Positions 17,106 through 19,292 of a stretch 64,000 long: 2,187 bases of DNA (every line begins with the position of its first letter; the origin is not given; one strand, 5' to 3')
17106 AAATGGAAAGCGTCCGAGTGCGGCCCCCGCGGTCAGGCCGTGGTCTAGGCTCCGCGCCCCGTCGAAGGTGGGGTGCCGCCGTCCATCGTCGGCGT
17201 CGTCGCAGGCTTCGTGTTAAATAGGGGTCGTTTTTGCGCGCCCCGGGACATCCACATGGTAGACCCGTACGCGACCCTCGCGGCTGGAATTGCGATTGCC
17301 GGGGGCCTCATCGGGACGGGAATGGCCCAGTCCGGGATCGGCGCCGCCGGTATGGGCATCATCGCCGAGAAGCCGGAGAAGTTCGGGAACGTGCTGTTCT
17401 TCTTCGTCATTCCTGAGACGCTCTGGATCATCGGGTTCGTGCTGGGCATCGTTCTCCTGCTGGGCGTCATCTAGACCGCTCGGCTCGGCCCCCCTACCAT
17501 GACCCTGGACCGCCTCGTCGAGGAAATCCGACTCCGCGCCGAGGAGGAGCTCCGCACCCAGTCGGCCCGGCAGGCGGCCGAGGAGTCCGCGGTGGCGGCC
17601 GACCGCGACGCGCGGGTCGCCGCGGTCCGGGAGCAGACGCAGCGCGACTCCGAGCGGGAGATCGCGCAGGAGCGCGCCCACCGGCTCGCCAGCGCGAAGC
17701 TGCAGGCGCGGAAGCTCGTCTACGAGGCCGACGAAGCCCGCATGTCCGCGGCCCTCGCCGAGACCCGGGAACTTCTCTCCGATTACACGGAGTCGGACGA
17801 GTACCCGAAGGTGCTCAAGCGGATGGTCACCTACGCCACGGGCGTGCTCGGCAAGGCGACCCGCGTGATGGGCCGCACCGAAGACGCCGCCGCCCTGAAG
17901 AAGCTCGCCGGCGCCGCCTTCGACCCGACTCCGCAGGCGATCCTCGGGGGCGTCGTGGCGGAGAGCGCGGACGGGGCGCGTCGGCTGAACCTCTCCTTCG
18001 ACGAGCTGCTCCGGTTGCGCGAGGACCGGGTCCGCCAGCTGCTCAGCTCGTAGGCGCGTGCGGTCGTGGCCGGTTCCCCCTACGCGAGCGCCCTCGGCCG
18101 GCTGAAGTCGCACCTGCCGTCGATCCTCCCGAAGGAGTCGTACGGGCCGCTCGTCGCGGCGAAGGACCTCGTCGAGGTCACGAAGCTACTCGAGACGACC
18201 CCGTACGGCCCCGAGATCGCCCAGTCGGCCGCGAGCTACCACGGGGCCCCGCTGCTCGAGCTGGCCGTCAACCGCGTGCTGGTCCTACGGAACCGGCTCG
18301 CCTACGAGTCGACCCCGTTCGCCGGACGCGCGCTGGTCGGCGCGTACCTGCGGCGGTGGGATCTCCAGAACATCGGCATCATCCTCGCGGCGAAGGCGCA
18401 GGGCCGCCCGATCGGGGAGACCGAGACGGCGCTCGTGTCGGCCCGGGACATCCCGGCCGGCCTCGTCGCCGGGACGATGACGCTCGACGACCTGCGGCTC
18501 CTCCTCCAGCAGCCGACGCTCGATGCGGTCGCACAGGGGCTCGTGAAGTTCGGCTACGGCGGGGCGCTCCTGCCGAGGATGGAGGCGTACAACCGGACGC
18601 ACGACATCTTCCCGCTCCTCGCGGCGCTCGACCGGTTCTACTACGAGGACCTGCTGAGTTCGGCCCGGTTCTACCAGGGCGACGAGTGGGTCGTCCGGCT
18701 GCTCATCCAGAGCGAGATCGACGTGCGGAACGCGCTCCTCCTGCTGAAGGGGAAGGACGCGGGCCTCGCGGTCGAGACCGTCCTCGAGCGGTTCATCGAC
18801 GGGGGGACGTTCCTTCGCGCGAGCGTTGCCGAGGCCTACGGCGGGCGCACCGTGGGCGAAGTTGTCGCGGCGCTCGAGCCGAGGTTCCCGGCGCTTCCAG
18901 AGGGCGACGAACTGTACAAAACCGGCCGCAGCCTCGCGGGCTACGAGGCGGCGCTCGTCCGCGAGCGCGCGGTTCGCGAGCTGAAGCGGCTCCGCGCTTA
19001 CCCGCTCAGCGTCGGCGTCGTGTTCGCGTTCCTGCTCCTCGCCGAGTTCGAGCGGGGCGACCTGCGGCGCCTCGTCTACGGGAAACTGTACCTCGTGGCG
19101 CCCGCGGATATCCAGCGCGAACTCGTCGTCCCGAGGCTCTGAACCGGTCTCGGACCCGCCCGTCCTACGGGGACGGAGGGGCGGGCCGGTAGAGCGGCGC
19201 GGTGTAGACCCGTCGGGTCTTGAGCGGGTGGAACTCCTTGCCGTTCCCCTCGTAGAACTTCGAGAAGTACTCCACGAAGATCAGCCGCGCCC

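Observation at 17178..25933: A-type ATP synthase split into two convergent operons with H and I relocated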

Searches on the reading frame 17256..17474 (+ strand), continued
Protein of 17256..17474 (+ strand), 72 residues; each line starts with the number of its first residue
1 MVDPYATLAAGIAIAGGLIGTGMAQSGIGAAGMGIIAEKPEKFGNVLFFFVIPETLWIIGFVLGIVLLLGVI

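Call 46: find_encoding_contigs(protein=P0210, flank=10000, max_places=1)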
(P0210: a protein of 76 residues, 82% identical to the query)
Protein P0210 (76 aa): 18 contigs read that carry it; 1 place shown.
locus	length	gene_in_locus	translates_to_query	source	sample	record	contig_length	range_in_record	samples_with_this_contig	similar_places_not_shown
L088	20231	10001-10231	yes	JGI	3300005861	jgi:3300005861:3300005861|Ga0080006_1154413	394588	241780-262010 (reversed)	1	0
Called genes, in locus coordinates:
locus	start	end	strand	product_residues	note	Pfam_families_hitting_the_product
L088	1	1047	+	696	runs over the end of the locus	PF02629:CoA_binding, PF13380:CoA_binding_2, PF13607:Succ_CoA_lig, PF19045:Ligase_CoA_2, PF13549:ATP-grasp_5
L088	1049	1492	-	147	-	PF09969:DUF2203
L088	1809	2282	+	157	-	PF00581:Rhodanese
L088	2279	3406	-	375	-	PF13740:ACT_6, PF00702:Hydrolase, PF06888:Put_Phosphatase (weak), PF08282:Hydrolase_3 (faint), PF12710:HAD, PF13419:HAD_2 (faint)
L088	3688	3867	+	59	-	-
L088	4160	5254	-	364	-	PF04055:Radical_SAM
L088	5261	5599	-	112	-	-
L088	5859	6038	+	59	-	-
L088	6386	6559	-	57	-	-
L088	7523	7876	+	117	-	PF12680:SnoaL_2, PF07366:SnoaL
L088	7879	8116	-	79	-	-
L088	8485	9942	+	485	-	PF12850:Metallophos_2 (faint), PF00149:Metallophos, PF04042:DNA_pol_E_B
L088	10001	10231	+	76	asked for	PF00137:ATP-synt_C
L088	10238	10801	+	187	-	-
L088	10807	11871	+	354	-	PF01992:vATP-synt_AC39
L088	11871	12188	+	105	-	PF01990:ATP-synt_F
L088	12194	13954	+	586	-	PF02874:ATP-synt_ab_N, PF16886:ATP-synt_ab_Xtn, PF00006:ATP-synt_ab, PF22919:ATP-synt_VA_C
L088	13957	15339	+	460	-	PF02874:ATP-synt_ab_N, PF00006:ATP-synt_ab, PF22919:ATP-synt_VA_C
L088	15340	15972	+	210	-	PF01813:ATP-synt_D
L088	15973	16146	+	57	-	-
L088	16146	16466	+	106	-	-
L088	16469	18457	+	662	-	PF01496:V_ATPase_I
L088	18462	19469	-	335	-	PF02775:TPP_enzyme_C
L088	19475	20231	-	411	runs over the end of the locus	PF01855:POR_N, PF17147:PFOR_II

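Call 64: find_related_loci(query=A3, collection=metagenome_contigs, flank=9000)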
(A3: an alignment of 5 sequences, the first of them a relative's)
Query A3 (210 aa) in metagenome_contigs; peptide patterns used: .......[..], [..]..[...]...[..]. (x = any residue, [..] = any of these).
600 stretches matched a pattern (row limit reached: there are more); 361 encode a relative of the query (tblastn E <= 1e-3); the best 80 are kept; 80 distinct loci.
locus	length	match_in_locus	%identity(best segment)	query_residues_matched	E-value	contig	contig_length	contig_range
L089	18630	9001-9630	100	1-210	4e-136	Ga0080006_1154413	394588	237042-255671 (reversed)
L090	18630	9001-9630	69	1-210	4e-95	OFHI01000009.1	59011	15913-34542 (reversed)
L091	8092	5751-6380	69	1-210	1e-92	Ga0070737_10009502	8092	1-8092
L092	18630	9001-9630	63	1-210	2e-90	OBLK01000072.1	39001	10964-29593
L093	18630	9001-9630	63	1-210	2e-90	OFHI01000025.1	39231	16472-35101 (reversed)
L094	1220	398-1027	65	1-210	4e-95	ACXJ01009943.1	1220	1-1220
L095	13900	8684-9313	65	1-210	9e-87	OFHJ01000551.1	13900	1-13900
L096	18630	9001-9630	65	1-210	1e-86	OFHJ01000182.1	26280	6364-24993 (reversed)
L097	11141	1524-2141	62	5-210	2e-80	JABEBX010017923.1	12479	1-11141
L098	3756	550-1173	61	1-209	1e-79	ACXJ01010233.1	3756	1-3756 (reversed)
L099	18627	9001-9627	59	1-209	6e-78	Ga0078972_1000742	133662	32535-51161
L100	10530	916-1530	60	1-205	2e-77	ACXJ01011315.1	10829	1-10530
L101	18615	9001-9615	60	1-205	1e-76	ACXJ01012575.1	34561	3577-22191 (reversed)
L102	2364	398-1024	56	2-210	2e-76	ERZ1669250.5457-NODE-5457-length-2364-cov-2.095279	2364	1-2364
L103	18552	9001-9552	61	1-184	5e-72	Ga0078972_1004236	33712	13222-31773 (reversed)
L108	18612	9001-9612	46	1-205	4e-57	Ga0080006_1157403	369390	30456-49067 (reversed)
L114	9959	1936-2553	50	1-207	4e-55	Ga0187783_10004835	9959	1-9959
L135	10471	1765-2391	48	1-210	3e-53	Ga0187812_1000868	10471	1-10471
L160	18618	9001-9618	48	1-207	1e-51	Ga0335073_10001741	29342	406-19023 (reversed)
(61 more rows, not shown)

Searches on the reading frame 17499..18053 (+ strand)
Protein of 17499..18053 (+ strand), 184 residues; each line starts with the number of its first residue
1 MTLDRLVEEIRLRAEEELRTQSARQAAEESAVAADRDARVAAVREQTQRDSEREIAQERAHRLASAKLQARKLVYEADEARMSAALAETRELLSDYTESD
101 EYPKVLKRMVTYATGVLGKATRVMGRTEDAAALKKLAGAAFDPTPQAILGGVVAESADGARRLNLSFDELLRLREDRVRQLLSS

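Call 6: search_protein_families(library=pfam, proteins=[window:17499-18053:+], max_evalue=0.01)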
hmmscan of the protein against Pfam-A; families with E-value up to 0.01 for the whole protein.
window:17499-18053:+ (184 aa): 1 family
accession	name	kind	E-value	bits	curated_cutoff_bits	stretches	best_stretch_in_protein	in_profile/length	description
PF01991.23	vATP-synt_E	-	3.9e-08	33.4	24.2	1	9-176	12-188/199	ATP synthase (E/31 kDa) subunit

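Call 7: search_protein_families(library=ncbifam, proteins=[window:17499-18053:+], max_evalue=0.01)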
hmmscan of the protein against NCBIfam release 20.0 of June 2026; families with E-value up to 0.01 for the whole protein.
window:17499-18053:+ (184 aa): 3 families
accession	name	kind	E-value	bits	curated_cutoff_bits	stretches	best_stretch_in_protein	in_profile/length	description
NF002629.0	PRK02292.1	equivalog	3.8e-19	69.2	184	1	1-172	1-175/192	V-type ATP synthase subunit E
NF002264.0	PRK01194.1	equivalog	1.7e-15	57.4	250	1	1-172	1-169/185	V-type ATP synthase subunit E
NF003049.0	PRK03963.1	equivalog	7.3e-05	22.7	225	1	5-180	6-190/198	V-type ATP synthase subunit E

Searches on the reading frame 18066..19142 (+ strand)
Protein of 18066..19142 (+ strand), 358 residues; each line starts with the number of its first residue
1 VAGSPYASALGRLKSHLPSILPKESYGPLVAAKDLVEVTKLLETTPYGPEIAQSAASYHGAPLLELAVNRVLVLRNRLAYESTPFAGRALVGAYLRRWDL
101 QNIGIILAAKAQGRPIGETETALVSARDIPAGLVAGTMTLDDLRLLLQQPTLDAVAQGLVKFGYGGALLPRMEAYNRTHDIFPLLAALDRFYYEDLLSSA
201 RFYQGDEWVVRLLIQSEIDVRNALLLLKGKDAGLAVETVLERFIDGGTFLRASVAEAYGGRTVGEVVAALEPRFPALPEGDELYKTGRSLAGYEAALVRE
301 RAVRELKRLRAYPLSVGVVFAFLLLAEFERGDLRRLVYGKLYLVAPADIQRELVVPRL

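Call 6: search_protein_families(library=pfam, proteins=[window:18066-19142:+], max_evalue=0.01)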
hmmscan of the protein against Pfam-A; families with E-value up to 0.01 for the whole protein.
window:18066-19142:+ (358 aa): 1 family
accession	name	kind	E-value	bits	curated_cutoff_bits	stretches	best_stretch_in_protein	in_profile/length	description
PF01992.21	vATP-synt_AC39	-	2e-45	156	29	1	12-351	4-338/339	ATP synthase (C/AC39) subunit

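Call 7: search_protein_families(library=ncbifam, proteins=[window:18066-19142:+], max_evalue=0.01)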
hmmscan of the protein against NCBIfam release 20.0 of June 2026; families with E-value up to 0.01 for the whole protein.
window:18066-19142:+ (358 aa): 6 families
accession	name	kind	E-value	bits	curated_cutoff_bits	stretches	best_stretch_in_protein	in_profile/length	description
NF002268.0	PRK01198.1-4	equivalog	1e-38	133.5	381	1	4-355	9-346/346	V-type ATP synthase subunit C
TIGR02923.1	AhaC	equivalog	2.6e-38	132.2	240.5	1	4-354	3-348/348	ATP synthase A1 subunit C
NF002266.0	PRK01198.1-2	equivalog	2.7e-38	131.9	270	1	4-352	4-327/333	V-type ATP synthase subunit C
NF002267.0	PRK01198.1-3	equivalog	4e-24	85.5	488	1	4-352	46-387/390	V-type ATP synthase subunit C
NF002265.0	PRK01198.1-1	equivalog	6e-22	78.2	534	1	6-355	9-351/352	V-type ATP synthase subunit C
NF002269.0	PRK01198.1-5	equivalog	5.4e-13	48.7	574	1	187-336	198-348/369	V-type ATP synthase subunit C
